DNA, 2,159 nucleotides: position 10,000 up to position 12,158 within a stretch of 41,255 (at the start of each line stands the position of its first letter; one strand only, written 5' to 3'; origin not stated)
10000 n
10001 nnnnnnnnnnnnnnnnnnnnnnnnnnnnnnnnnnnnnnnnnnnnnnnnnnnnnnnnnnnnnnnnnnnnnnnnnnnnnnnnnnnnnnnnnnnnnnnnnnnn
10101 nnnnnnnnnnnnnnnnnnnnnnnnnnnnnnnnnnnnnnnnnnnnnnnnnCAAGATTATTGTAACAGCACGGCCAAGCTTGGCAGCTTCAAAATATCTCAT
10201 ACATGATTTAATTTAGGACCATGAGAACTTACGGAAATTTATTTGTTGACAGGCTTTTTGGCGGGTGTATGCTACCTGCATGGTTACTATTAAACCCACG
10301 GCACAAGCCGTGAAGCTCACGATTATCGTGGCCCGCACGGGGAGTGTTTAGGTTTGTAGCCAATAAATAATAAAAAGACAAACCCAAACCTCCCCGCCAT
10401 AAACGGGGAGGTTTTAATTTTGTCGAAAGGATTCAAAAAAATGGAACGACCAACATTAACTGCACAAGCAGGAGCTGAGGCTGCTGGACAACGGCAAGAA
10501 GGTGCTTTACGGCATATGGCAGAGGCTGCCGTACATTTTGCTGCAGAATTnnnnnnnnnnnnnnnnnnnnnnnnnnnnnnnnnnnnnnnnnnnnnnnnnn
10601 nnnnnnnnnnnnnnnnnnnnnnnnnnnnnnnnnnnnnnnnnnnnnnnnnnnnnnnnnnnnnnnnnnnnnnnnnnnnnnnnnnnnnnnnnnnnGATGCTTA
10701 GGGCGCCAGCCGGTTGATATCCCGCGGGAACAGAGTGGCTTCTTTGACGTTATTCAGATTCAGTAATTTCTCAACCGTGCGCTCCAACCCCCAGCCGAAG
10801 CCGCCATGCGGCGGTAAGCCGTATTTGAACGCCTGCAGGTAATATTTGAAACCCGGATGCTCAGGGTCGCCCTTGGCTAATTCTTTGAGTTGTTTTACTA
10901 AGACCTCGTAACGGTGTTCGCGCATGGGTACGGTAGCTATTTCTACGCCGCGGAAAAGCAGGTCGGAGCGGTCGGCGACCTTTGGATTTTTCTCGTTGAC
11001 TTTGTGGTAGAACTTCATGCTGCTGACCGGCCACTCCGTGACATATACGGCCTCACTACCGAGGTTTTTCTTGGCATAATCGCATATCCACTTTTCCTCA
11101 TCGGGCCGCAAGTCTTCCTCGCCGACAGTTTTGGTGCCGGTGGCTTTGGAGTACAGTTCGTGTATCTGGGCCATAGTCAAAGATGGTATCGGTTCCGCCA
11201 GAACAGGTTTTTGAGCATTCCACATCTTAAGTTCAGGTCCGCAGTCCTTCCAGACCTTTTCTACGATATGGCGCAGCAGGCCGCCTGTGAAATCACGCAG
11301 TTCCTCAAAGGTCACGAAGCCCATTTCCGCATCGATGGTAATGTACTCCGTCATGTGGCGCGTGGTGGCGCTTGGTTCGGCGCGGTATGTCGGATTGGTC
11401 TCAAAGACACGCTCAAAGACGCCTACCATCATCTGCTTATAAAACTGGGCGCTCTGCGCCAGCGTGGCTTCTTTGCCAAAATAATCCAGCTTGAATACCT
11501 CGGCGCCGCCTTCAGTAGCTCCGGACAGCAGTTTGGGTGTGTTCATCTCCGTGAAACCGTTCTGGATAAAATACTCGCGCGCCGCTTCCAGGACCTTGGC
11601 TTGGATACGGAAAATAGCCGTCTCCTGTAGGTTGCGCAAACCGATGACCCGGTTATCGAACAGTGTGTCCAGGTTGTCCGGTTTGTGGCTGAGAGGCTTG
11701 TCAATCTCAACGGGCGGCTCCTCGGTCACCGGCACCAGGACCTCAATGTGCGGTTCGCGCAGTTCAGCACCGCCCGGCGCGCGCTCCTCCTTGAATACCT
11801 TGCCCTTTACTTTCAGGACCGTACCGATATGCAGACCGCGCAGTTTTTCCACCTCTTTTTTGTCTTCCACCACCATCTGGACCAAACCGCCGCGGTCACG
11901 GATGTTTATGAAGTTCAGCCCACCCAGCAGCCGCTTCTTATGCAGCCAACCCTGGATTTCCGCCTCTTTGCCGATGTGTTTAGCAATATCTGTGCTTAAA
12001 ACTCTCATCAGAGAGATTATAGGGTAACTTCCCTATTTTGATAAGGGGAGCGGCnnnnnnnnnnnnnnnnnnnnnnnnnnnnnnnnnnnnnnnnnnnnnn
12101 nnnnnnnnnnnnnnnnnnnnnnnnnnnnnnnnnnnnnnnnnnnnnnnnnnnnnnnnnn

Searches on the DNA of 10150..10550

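Call 8: search_rna_families(source=window, start=10150, end=10550, threshold=evalue, max_evalue=10)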
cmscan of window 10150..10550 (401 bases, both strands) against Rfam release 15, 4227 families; matches with E-value up to 10: 14.
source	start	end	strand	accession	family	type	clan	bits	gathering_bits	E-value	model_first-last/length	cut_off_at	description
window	10377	10476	-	RF01772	rnk_pseudo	Cis-reg; leader;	-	21.8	55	0.18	1-108/108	no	Pseudomonas rnk leader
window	10346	10420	+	RF02495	ohsC_RNA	Gene; antitoxin;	-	19.8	50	1.4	1-77/77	no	Oppression of Hydrophobic ORF by sRNA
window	10339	10397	+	RF03339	mir-3047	Gene; miRNA;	-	17.4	53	1.1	1-61/61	no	mir-3047 microRNA precursor family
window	10236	10419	+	RF02452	ncr1575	Gene; sRNA;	-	17.3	60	5.5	1-212/212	no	Bacillus sRNA ncr1575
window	10345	10423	+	RF01772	rnk_pseudo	Cis-reg; leader;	-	16.8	55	2.3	1-108/108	no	Pseudomonas rnk leader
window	10372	10445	-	RF01770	rimP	Cis-reg; leader;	-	16.6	47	3.6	1-102/102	no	Gammaprotebacteria rimP leader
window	10381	10455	-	RF02618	SSRC34_2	Gene; sRNA;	-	16.6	48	3.7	1-125/125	no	Streptococcus sRNA 34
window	10362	10419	+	RF01859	Phe_leader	Cis-reg; leader;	-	16.3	55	4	1-125/125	no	Phenylalanine leader peptide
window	10337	10395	-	RF03339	mir-3047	Gene; miRNA;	-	15.9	53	2.7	1-61/61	no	mir-3047 microRNA precursor family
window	10373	10428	-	RF03510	mir-3660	Gene; miRNA;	-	15.9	70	2.7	1-82/82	no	mir-3660 microRNA precursor family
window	10346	10389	-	RF03823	mir-1814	Gene; miRNA;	-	15.2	90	2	11-65/70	no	mir-1814 microRNA precursor family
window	10386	10414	+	RF01771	rnk_leader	Cis-reg; leader;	-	14.9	50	8.4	73-99/109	no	Enterobacteria rnk leader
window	10386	10422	-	RF01393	isrJ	Gene; sRNA;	-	13.1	37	8.2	40-74/75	no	isrJ Hfq binding RNA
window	10386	10414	+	RF02744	Rev39_5p_UTR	Cis-reg;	-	7.6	88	8.6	195-227/300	no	Soft rot Enterobacteriaceae Rev 39 5'UTR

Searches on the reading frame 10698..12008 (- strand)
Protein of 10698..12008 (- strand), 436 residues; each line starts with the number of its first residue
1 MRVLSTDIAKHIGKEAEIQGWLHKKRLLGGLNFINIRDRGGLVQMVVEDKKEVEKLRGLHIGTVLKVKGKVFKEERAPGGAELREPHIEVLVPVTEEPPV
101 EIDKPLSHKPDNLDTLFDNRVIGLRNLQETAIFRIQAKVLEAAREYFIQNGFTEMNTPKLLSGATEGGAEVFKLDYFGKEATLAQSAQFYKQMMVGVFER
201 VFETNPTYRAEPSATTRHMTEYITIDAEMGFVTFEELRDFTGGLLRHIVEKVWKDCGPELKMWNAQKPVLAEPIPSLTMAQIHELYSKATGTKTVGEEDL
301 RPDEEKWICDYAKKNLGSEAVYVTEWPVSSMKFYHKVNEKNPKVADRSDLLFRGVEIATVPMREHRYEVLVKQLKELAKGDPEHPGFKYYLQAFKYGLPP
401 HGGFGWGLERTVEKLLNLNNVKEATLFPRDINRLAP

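Call 10: search_protein_families(library=pfam, proteins=[window:10698-12008:-], max_evalue=0.01)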
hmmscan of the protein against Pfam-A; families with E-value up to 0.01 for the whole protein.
window:10698-12008:- (436 aa): 2 families
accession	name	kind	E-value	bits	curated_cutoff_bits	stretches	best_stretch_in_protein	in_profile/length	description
PF00152.25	tRNA-synt_2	-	2.8e-73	247.1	25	1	114-430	3-307/308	tRNA synthetases class II (D, K and N)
PF01336.31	tRNA_anti-codon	-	3.7e-12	46.5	27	1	18-91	3-75/75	OB-fold nucleic acid binding domain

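Call 44: find_homologous_proteins(query=window:10698-12008:-, max_evalue=1e-100)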
Query window:10698-12008:- (436 aa): 5621 proteins with E <= 1e-100 among 8000 candidates; the best 120 are listed.
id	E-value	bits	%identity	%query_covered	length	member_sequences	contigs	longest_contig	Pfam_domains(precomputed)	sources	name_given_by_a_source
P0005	2.3e-295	997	100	100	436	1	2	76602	PF01336.32,PF00152.26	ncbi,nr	ncbi:MAG TPA: aspartate--tRNA(Asn) ligase [Candidatus Saccharimonadales bacterium]|nr:aspartate--tRN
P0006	9.1e-258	874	86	100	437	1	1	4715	PF01336.32,PF00152.26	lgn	-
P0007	3.0e-254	862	84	100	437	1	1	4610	PF01336.32,PF00152.26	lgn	-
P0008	2.1e-252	856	85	100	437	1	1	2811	PF01336.32,PF00152.26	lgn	-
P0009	1.7e-251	853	83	100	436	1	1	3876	PF01336.32,PF00152.26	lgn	-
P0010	1.5e-250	850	83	100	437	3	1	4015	PF01336.32,PF00152.26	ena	-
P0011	2.3e-249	846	83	100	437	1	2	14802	PF01336.32,PF00152.26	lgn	-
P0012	2.6e-249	846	83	100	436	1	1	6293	PF01336.32,PF00152.26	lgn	-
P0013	2.8e-249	846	82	100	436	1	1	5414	PF01336.32,PF00152.26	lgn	-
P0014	3.7e-249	845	84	100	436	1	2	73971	PF01336.32,PF00152.26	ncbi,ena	ncbi:MAG: aspartate--tRNA(Asn) ligase [Patescibacteria group bacterium]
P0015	4.0e-249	845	82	100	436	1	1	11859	PF01336.32,PF00152.26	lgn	-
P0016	1.2e-248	843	84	100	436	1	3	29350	PF01336.32,PF00152.26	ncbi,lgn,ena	ncbi:MAG: aspartate--tRNA(Asn) ligase [Patescibacteria group bacterium]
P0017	1.8e-245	833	83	100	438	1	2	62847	PF01336.32,PF00152.26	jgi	jgi:nondiscriminating aspartyl-tRNA synthetase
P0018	4.2e-245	832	83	100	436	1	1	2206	PF01336.32,PF00152.26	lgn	-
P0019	5.3e-245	831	81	100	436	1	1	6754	PF01336.32,PF00152.26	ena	-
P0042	2.4e-234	796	78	100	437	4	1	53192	PF01336.32,PF00152.26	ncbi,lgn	-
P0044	4.8e-233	792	78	100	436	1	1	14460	PF01336.32,PF00152.26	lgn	-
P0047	4.5e-232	789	77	100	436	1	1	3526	PF01336.32,PF00152.26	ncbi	-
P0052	9.7e-231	784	78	100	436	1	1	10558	PF01336.32,PF00152.26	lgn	-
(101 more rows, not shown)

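Call 45: find_encoding_contigs(protein=P0006, flank=3000, max_places=3)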
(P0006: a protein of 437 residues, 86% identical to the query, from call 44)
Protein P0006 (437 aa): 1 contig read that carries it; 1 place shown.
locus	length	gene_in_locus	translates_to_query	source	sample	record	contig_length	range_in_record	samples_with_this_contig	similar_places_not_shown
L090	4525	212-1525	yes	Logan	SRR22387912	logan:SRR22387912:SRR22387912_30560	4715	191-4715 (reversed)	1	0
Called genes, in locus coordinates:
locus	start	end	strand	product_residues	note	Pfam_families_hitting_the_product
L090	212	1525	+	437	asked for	PF01336:tRNA_anti-codon, PF00152:tRNA-synt_2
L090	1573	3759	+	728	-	PF03176:MMPL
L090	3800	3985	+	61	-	-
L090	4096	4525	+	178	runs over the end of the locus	PF18915:DUF5667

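Call 46: find_encoding_contigs(protein=P0014, flank=3000, max_places=3)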
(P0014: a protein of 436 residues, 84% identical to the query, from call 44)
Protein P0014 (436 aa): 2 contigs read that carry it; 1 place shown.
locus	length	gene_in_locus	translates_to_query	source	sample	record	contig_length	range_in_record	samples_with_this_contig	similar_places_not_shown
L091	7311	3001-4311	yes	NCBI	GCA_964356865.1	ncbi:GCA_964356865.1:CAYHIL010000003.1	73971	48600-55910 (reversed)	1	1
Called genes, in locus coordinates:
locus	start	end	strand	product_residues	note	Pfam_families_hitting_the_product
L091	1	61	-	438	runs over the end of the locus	PF01566:Nramp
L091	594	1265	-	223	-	PF13462:Thioredoxin_4, PF01323:DSBA (weak)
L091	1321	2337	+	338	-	PF00571:CBS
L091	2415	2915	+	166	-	PF09827:CRISPR_Cas2 (weak), PF20803:PaaX_M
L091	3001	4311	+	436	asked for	PF01336:tRNA_anti-codon, PF00152:tRNA-synt_2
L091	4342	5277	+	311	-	PF00389:2-Hacid_dh, PF02826:2-Hacid_dh_C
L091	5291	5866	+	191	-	-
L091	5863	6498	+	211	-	PF00657:Lipase_GDSL, PF13472:Lipase_GDSL_2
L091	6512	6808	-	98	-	-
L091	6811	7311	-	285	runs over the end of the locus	-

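Call 47: find_encoding_contigs(protein=P0016, flank=3000, max_places=3)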
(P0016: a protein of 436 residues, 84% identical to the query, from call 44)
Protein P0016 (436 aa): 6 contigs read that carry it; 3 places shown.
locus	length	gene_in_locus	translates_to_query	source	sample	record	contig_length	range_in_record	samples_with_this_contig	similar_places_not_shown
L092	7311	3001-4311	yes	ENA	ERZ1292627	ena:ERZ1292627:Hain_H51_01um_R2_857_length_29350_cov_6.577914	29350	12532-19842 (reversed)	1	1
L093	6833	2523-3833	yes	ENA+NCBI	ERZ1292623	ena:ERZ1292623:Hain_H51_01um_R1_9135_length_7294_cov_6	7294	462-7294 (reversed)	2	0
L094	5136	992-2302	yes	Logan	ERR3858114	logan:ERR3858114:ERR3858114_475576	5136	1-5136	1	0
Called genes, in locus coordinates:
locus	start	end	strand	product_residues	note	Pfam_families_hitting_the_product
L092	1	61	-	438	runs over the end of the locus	PF01566:Nramp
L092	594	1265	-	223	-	PF13462:Thioredoxin_4, PF01323:DSBA (weak)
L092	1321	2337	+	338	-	PF00571:CBS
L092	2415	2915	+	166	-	PF09827:CRISPR_Cas2 (weak), PF20803:PaaX_M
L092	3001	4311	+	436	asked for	PF01336:tRNA_anti-codon, PF00152:tRNA-synt_2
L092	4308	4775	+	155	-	-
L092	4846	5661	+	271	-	PF00248:Aldo_ket_red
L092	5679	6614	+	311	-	PF00389:2-Hacid_dh, PF02826:2-Hacid_dh_C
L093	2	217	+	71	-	?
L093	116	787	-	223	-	PF13462:Thioredoxin_4, PF01323:DSBA (weak)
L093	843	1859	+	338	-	PF00571:CBS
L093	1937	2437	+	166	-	PF09827:CRISPR_Cas2 (weak), PF20803:PaaX_M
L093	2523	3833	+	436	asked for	PF01336:tRNA_anti-codon, PF00152:tRNA-synt_2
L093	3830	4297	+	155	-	-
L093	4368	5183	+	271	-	PF00248:Aldo_ket_red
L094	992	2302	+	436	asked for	PF01336:tRNA_anti-codon, PF00152:tRNA-synt_2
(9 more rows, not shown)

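Call 48: find_encoding_contigs(protein=P0017, flank=3000, max_places=3)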
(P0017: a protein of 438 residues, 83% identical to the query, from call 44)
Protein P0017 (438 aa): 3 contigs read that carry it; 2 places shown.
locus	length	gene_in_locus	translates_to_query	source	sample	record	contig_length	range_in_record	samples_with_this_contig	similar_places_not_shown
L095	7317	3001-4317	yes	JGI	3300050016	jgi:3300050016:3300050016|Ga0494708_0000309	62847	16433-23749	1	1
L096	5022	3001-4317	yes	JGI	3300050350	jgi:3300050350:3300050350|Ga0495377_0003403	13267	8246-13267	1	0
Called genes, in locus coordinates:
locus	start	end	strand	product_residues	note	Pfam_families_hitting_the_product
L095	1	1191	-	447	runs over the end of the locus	PF01566:Nramp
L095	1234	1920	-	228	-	PF13462:Thioredoxin_4, PF01323:DSBA (weak)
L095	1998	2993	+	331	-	PF00571:CBS (weak)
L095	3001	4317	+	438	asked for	PF01336:tRNA_anti-codon, PF00152:tRNA-synt_2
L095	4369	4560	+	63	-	-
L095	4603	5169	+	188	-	-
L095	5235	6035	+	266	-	-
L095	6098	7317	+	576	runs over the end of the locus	PF13620:CarboxypepD_reg (weak), PF26549:Tricorn_N (faint)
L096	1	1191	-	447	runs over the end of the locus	PF01566:Nramp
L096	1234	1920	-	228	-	PF13462:Thioredoxin_4, PF01323:DSBA (weak)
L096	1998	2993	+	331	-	PF00571:CBS (weak)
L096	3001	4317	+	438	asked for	PF01336:tRNA_anti-codon, PF00152:tRNA-synt_2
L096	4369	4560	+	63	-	-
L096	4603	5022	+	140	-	?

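Call 65: find_encoding_contigs(protein=P0052, flank=3000, max_places=3)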
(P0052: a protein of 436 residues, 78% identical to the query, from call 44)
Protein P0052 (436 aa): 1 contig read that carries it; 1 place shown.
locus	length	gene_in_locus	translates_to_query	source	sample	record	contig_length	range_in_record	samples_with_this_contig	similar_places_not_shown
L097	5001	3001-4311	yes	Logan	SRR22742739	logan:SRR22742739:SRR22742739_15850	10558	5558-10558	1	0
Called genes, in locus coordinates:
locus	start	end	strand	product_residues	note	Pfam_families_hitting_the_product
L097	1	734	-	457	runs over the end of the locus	PF01566:Nramp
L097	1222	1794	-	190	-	PF11303:DUF3105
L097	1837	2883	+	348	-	PF00571:CBS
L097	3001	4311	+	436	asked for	PF01336:tRNA_anti-codon, PF00152:tRNA-synt_2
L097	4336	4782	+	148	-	-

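Call 66: find_encoding_contigs(protein=P0047, flank=3000, max_places=3)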
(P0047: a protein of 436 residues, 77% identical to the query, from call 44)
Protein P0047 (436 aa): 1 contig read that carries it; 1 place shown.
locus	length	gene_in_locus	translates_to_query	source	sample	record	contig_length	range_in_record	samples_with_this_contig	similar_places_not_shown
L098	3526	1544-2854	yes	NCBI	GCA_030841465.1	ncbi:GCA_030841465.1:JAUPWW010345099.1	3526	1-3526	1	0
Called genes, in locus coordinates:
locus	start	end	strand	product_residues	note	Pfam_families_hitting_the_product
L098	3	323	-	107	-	?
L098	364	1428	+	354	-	PF00571:CBS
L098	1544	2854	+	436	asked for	PF01336:tRNA_anti-codon, PF00152:tRNA-synt_2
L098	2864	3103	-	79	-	-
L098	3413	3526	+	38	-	?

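Call 67: find_encoding_contigs(protein=P0042, flank=3000, max_places=3)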
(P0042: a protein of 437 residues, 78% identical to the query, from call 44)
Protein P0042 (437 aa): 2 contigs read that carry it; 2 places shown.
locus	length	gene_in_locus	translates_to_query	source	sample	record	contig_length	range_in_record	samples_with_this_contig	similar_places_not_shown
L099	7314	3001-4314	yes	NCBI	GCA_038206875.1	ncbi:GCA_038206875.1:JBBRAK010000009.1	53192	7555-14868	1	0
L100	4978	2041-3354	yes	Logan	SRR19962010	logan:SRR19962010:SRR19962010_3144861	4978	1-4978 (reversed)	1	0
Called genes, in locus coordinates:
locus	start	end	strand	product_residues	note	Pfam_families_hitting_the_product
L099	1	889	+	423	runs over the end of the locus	PF03448:MgtE_N, PF00571:CBS (weak), PF01769:MgtE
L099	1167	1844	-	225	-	PF13462:Thioredoxin_4, PF01323:DSBA, PF13743:Thioredoxin_5 (faint)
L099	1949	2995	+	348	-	PF00571:CBS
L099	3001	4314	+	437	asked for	PF01336:tRNA_anti-codon, PF00152:tRNA-synt_2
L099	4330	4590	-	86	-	-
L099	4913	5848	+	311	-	PF00389:2-Hacid_dh, PF02826:2-Hacid_dh_C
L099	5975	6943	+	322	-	-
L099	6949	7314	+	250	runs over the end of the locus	PF08282:Hydrolase_3, PF05116:S6PP (weak)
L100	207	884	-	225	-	PF13462:Thioredoxin_4, PF01323:DSBA, PF13743:Thioredoxin_5 (faint)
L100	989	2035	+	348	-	PF00571:CBS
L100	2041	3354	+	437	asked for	PF01336:tRNA_anti-codon, PF00152:tRNA-synt_2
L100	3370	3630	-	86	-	-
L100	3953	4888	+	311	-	PF00389:2-Hacid_dh, PF02826:2-Hacid_dh_C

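Call 68: find_encoding_contigs(protein=P0044, flank=3000, max_places=3)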
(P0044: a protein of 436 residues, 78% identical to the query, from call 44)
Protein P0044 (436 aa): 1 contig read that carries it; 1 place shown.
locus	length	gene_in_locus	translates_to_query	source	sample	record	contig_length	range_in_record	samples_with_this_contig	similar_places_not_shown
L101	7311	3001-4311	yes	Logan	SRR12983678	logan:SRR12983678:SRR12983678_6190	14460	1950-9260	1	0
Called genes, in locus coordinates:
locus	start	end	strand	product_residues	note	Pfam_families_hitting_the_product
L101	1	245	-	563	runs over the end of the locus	PF00999:Na_H_Exchanger, PF02254:TrkA_N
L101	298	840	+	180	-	PF06210:DUF1003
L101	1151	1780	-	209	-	PF13462:Thioredoxin_4, PF01323:DSBA, PF13743:Thioredoxin_5 (weak)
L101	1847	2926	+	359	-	PF00571:CBS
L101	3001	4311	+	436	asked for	PF01336:tRNA_anti-codon, PF00152:tRNA-synt_2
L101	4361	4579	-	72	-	-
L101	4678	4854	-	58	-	-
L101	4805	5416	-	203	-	PF00730:HhH-GPD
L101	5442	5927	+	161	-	-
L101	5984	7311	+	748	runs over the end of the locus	PF13620:CarboxypepD_reg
